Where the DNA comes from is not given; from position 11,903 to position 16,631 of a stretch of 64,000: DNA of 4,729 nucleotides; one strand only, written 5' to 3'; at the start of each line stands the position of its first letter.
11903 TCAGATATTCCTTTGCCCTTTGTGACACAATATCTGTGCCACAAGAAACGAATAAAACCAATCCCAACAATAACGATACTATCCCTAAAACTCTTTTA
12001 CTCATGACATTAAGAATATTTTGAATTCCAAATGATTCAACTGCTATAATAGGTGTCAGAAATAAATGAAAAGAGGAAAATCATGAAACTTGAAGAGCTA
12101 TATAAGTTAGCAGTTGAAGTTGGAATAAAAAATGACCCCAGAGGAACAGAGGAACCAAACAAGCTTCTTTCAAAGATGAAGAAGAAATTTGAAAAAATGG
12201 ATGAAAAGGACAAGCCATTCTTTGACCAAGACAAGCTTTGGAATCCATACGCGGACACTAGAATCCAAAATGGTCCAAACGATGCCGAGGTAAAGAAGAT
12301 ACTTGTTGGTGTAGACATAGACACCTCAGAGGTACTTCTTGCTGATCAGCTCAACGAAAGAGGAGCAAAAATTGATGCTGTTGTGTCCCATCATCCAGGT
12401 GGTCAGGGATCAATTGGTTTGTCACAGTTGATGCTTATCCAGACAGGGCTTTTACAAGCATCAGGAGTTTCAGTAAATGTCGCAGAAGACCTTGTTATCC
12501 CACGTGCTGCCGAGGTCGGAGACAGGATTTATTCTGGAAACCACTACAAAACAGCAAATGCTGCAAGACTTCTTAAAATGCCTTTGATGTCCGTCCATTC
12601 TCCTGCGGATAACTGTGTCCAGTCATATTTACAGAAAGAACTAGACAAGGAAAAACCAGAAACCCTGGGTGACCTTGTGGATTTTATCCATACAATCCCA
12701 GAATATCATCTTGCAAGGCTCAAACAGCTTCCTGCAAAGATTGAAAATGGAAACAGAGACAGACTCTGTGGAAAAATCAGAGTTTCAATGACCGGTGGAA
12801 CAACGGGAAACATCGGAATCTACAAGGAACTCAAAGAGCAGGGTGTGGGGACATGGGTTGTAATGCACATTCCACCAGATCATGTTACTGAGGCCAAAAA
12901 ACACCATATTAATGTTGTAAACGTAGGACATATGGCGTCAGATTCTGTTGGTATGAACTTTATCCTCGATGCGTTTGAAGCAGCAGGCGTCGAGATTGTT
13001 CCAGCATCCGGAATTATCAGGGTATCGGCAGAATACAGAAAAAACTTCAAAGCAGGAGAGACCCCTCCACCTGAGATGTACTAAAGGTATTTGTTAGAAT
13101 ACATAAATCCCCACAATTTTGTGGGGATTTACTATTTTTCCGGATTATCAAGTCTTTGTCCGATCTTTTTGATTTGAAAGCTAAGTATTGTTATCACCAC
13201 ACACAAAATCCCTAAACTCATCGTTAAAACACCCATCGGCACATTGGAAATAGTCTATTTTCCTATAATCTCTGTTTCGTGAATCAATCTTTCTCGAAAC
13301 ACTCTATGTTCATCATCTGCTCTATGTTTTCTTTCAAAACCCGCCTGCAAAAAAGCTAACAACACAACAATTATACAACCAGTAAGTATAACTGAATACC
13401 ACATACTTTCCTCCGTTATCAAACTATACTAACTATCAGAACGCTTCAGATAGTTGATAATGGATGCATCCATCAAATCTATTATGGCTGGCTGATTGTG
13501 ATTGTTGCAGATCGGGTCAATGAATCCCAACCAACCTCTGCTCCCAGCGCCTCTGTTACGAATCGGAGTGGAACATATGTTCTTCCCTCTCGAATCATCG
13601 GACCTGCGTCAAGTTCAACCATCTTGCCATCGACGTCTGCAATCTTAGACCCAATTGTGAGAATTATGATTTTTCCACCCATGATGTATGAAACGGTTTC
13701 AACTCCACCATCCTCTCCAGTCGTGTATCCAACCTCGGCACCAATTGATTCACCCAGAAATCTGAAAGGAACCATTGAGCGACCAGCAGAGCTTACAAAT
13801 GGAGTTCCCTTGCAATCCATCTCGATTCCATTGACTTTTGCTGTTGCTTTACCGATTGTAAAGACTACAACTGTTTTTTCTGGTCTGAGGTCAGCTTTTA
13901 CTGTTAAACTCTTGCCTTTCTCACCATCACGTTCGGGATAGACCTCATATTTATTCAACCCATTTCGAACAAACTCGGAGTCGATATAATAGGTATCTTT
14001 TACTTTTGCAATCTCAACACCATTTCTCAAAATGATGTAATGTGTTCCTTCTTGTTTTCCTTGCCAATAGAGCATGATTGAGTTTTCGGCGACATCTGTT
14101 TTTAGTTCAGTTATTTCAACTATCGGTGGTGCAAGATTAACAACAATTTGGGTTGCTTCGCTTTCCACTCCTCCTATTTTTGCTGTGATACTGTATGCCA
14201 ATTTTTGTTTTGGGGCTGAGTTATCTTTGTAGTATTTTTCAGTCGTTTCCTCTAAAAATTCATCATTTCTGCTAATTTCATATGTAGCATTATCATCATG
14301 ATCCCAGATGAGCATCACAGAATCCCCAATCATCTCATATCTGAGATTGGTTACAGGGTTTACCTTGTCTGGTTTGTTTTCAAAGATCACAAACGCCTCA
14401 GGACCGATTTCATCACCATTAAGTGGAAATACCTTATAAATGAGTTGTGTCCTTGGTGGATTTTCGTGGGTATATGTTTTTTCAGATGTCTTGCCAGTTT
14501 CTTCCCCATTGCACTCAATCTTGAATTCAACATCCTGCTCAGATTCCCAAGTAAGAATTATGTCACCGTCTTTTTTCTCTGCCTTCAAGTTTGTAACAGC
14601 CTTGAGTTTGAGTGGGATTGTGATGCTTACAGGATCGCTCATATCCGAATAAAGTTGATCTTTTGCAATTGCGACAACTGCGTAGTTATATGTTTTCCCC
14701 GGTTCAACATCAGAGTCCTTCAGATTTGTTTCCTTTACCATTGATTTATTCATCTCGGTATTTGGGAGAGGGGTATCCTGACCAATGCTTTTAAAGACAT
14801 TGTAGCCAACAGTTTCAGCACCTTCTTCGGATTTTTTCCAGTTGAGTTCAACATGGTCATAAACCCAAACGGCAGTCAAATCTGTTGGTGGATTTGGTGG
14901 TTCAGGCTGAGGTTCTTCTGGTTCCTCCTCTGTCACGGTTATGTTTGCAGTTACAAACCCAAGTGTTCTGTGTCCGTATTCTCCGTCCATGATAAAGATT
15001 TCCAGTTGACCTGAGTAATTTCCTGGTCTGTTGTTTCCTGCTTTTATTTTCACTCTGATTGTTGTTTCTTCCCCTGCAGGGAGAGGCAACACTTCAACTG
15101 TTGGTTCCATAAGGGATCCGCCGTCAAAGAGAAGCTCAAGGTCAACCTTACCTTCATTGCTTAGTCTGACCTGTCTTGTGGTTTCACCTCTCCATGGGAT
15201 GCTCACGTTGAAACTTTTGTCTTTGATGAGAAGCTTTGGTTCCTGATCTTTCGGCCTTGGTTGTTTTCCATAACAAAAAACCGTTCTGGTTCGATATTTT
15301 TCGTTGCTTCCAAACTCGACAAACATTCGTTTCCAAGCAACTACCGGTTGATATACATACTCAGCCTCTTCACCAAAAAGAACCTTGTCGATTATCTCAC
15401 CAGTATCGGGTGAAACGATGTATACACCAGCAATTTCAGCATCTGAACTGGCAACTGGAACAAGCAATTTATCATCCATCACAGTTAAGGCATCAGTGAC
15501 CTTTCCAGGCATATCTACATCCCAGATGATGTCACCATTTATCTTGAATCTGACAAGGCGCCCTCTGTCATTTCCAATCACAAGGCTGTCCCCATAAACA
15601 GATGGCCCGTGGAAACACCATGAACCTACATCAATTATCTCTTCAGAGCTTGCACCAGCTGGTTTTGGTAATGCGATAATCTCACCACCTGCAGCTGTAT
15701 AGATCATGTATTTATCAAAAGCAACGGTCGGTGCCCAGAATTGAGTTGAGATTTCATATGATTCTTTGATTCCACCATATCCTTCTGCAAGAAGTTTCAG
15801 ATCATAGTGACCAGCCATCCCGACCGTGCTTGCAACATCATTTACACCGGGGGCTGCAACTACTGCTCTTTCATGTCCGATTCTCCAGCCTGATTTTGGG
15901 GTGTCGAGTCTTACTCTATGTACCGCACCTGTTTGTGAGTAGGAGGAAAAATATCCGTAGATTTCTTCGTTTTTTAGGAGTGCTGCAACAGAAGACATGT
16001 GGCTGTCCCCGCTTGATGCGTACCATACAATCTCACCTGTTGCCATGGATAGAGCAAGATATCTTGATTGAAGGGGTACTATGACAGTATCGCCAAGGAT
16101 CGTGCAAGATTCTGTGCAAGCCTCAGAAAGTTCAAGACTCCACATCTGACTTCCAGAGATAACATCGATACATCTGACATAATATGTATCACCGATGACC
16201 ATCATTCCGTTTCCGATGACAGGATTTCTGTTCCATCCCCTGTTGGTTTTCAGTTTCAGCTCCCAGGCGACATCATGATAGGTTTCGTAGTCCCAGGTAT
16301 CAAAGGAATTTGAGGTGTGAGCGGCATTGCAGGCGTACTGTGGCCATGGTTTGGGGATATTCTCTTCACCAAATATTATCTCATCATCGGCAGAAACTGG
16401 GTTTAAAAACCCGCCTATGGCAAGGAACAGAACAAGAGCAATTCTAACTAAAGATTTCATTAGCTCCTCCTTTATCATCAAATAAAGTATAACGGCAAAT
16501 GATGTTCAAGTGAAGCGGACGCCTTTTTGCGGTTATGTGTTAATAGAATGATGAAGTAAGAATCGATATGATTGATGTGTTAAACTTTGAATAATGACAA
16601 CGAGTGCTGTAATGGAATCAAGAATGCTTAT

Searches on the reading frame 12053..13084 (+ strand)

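Call 39: search_protein_families(library=pfam, proteins=[window:12053-13084:+], max_evalue=0.001)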
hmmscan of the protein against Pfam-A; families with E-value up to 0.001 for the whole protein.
window:12053-13084:+ (343 aa): 1 family
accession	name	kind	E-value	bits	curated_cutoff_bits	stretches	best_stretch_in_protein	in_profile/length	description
PF01784.24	DUF34_NIF3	-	1.5e-05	25.2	23.4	0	176-310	93-237/256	Duf34/NIF3 (NGG1p interacting factor 3)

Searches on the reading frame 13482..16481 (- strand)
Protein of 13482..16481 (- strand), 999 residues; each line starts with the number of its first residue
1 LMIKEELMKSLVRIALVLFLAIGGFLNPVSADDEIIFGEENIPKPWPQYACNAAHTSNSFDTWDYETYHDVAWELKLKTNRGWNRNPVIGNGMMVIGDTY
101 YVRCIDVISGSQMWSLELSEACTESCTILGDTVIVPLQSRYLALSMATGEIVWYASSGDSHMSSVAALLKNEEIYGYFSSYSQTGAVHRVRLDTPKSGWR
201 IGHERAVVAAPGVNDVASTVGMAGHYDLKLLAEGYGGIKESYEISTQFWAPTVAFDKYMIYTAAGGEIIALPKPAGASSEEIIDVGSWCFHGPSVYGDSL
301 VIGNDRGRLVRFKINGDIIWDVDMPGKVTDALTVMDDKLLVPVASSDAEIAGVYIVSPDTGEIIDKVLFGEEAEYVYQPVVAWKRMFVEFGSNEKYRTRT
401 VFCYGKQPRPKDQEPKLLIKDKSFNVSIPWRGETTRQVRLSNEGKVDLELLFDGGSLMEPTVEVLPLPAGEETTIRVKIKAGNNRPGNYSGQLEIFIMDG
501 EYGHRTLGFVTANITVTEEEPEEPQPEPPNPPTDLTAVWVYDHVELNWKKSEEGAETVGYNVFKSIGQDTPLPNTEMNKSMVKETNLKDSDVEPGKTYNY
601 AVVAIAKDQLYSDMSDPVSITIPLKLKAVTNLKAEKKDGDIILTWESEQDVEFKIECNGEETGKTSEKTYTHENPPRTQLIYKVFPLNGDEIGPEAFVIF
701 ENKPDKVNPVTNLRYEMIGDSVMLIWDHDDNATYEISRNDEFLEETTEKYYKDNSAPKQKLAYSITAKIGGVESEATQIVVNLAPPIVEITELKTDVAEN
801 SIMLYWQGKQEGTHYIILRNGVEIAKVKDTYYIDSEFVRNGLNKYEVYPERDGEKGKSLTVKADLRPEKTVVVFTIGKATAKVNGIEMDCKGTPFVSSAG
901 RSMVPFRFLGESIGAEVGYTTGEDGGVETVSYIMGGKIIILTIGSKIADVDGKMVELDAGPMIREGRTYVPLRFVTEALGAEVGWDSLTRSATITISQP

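Call 39: search_protein_families(library=pfam, proteins=[window:13482-16481:-], max_evalue=0.001)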
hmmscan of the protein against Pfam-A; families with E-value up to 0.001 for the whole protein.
window:13482-16481:- (999 aa): 4 families
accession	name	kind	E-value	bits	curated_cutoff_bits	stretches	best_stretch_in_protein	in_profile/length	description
PF07833.16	Cu_amine_oxidN1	-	6.8e-29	100.4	24.2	2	924-994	38-108/108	Copper amine oxidase N-terminal domain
PF13570.13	Beta-prop_ACSF4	-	1.1e-12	48.5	133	1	101-369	30-300/329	Beta-alanine-activating enzyme, beta-propeller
PF13360.13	PQQ_2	-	3.1e-11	43.8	27.6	1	71-237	15-179/233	Outer membrane protein assembly factor BamB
PF00041.27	fn3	-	0.00023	21.7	25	0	531-619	2-82/84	Fibronectin type III domain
